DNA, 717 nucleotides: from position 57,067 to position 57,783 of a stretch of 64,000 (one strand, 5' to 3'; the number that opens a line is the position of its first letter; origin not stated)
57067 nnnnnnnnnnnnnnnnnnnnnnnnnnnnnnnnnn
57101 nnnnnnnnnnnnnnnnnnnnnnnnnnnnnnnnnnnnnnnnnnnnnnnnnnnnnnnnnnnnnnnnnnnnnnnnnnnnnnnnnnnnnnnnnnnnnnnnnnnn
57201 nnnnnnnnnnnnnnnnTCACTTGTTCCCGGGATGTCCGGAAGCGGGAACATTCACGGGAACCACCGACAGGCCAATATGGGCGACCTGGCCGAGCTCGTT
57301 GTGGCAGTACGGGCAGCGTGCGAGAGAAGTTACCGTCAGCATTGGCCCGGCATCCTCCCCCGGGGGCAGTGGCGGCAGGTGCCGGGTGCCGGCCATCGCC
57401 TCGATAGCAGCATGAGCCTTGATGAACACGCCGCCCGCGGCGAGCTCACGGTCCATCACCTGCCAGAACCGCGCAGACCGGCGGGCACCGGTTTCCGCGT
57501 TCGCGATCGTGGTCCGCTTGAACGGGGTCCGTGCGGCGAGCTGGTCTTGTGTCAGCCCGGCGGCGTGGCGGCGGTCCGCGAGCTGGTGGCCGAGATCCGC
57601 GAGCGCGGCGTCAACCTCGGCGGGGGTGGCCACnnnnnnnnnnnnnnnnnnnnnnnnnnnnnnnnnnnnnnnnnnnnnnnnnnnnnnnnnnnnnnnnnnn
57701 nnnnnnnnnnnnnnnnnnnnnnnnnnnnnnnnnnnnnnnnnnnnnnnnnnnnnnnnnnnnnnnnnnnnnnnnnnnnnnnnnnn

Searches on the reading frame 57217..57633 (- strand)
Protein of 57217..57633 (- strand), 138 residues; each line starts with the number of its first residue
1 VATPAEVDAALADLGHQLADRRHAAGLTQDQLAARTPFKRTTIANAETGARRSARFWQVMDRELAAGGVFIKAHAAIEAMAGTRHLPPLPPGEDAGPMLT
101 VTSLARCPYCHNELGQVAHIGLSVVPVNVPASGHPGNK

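Call 61: search_protein_families(library=pfam, proteins=[window:57217-57633:-], max_evalue=0.01)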
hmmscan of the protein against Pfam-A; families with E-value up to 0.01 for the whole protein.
window:57217-57633:- (138 aa): 2 families
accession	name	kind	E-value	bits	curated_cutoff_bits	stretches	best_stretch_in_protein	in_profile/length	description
PF13560.12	HTH_31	-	9.3e-10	39.1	27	1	13-64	1-54/64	Helix-turn-helix domain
PF01381.28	HTH_3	-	0.0049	17.3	23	1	20-52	3-34/55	Helix-turn-helix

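Call 73: search_protein_families(library=phrogs, proteins=[window:57217-57633:-], max_evalue=0.0001)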
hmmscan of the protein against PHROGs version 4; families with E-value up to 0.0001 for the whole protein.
window:57217-57633:- (138 aa): 1 family
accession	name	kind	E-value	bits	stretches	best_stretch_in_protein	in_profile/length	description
phrog_5823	-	transcription regulation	3.1e-05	24.3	1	12-56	5-49/404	transcriptional regulator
